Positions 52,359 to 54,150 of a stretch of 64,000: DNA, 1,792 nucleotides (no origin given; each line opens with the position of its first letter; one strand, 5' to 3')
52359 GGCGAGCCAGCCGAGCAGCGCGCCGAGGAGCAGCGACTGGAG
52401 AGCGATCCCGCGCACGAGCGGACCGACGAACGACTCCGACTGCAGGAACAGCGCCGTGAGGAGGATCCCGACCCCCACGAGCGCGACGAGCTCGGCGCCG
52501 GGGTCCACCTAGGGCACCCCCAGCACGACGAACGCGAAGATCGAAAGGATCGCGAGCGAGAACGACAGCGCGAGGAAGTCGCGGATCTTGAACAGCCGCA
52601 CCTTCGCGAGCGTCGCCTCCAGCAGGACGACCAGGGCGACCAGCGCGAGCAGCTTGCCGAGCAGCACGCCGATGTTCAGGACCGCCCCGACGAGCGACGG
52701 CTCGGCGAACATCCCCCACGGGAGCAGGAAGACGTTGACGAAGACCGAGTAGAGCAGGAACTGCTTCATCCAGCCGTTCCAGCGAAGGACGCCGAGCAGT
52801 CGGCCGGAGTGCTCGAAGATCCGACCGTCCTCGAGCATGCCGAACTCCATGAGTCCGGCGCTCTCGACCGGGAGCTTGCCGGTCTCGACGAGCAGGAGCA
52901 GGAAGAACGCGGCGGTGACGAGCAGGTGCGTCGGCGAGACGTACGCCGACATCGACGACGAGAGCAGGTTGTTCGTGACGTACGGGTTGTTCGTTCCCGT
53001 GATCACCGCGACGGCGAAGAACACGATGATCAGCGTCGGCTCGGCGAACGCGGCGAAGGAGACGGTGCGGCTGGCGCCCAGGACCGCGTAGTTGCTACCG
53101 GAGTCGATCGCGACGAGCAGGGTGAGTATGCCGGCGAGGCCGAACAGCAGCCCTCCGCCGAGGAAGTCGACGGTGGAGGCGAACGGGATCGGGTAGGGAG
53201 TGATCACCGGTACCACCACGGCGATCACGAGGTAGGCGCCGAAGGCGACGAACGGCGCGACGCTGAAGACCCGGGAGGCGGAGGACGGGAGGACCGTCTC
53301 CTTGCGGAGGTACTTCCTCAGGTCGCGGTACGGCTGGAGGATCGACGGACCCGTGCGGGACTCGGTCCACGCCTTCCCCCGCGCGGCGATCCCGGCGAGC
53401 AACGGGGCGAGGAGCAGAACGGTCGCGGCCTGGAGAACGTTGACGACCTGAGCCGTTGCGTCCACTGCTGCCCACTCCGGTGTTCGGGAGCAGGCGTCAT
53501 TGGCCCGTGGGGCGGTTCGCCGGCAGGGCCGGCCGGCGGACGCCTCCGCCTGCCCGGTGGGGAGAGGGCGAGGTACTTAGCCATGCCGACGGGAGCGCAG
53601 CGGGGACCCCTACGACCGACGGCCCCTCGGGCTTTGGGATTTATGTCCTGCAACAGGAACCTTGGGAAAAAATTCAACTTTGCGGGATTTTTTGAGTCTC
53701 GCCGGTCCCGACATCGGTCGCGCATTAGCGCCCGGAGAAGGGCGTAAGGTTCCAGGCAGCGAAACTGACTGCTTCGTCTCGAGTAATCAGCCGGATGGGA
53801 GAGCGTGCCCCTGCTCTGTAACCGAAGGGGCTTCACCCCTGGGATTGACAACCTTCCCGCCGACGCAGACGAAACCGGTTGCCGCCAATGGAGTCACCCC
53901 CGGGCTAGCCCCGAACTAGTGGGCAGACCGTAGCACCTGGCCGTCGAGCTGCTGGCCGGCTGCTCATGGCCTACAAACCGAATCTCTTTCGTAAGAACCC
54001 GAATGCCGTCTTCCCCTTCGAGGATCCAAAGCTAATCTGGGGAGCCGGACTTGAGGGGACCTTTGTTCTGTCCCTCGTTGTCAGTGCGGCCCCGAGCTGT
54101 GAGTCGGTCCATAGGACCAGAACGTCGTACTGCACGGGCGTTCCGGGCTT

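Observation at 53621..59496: About 5.9-kb low-GC island between the hydrogenase-like operon and the thermosome gene, bracketed by an 11-bp direct repeat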

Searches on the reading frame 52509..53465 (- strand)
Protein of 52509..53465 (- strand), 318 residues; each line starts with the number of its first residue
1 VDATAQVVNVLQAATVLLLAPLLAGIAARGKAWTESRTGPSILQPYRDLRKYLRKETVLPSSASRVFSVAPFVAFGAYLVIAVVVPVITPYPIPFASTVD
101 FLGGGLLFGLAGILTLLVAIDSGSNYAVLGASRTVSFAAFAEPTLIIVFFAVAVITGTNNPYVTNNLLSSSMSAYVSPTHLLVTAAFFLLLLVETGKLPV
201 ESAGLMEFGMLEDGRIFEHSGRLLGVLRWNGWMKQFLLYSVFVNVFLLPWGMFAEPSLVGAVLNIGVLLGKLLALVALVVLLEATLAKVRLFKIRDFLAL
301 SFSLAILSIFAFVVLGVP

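Call 8: search_protein_families(library=pfam, proteins=[window:52509-53465:-], max_evalue=0.01)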
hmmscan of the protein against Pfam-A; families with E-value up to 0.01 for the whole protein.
window:52509-53465:- (318 aa): 1 family
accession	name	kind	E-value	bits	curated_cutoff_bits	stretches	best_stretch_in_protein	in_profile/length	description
PF00146.26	NADHdh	-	2.7e-31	109.5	27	1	14-309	9-294/298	NADH dehydrogenase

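Call 29: find_encoding_contigs(protein=window:52509-53465:-, flank=10000, max_places=10)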
Protein window:52509-53465:- (318 aa): 2 contigs read that carry it; 2 places shown.
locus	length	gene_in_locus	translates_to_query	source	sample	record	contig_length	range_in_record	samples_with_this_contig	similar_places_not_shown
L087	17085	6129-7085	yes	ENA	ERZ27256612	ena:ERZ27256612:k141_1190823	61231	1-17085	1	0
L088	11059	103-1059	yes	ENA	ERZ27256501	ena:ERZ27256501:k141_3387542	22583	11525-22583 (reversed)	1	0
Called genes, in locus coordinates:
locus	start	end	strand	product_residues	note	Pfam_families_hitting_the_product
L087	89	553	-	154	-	PF13527:Acetyltransf_9 (weak), PF00583:Acetyltransf_1, PF13673:Acetyltransf_10 (weak), PF13508:Acetyltransf_7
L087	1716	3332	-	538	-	-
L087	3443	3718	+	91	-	-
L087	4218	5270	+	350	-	PF13191:AAA_16 (weak), PF13401:AAA_22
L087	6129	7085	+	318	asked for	PF00146:NADHdh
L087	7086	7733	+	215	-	-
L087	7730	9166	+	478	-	PF00361:Proton_antipo_M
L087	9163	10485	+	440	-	PF00346:Complex1_49kDa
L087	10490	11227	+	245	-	PF01058:Oxidored_q6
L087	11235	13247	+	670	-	PF00361:Proton_antipo_M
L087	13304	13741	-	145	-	PF00582:Usp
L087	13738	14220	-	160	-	-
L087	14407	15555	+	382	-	PF01070:FMN_dh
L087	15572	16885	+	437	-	PF05977:MFS_3, PF07690:MFS_1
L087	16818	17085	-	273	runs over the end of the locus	PF01255:Prenyltransf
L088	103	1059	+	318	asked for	PF00146:NADHdh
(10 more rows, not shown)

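Call 30: find_related_loci(query=window:52509-53465:-, collection=metagenome_contigs, flank=10000)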
Query window:52509-53465:- (318 aa) in metagenome_contigs; peptide patterns used: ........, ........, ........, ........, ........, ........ (x = any residue, [..] = any of these).
315 stretches matched a pattern; 38 encode a relative of the query (tblastn E <= 1e-3); 38 distinct loci.
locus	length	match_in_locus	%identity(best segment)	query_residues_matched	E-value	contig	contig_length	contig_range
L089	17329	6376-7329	88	1-318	5e-171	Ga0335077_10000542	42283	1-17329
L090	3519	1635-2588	86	1-318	6e-173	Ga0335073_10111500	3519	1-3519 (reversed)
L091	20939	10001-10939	81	5-317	4e-160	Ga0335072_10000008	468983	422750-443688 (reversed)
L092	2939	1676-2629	85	1-318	2e-168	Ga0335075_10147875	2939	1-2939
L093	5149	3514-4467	84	1-318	6e-162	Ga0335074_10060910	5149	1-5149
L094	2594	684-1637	81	1-318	6e-168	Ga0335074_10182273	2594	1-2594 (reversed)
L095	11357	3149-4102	86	1-318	7e-157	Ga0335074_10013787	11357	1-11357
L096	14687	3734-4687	82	1-318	1e-155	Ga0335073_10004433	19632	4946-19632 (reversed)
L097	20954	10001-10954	82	1-318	3e-155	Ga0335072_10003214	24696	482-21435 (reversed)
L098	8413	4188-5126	81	6-318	5e-153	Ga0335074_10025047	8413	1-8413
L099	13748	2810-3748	81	6-318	6e-153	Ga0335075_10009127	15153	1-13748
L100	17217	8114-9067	80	1-318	3e-153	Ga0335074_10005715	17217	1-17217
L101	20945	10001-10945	79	4-318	1e-152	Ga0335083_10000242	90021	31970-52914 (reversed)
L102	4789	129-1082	81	1-318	1e-154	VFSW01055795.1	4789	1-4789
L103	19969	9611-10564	81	1-318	1e-151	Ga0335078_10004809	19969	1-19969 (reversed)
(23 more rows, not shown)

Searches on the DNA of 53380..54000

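Call 86: search_rna_families(source=window, start=53380, end=54000, threshold=evalue, max_evalue=1)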
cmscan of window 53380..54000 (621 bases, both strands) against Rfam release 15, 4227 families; matches with E-value up to 1: 2.
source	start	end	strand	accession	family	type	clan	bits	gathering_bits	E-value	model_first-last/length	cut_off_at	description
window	53484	53559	-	RF01734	Fluoride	Cis-reg; riboswitch;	-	21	34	0.0021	1-64/64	no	Fluoride riboswitch aptamer (crcB RNA motif)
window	53522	53586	+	RF00461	IRES_VEGF_A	Cis-reg; IRES;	-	15.3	160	0.38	1-308/308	no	Vascular endothelial growth factor (VEGF) IRES A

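Call 88: search_rna_families(source=window, start=53440, end=53620, threshold=evalue, max_evalue=0.1, show_alignments=1)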
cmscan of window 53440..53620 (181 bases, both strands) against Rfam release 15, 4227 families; matches with E-value up to 0.1: 1.
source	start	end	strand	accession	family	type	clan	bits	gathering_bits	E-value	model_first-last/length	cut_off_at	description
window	53484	53559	-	RF01734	Fluoride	Cis-reg; riboswitch;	-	21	34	0.00062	1-64/64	no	Fluoride riboswitch aptamer (crcB RNA motif)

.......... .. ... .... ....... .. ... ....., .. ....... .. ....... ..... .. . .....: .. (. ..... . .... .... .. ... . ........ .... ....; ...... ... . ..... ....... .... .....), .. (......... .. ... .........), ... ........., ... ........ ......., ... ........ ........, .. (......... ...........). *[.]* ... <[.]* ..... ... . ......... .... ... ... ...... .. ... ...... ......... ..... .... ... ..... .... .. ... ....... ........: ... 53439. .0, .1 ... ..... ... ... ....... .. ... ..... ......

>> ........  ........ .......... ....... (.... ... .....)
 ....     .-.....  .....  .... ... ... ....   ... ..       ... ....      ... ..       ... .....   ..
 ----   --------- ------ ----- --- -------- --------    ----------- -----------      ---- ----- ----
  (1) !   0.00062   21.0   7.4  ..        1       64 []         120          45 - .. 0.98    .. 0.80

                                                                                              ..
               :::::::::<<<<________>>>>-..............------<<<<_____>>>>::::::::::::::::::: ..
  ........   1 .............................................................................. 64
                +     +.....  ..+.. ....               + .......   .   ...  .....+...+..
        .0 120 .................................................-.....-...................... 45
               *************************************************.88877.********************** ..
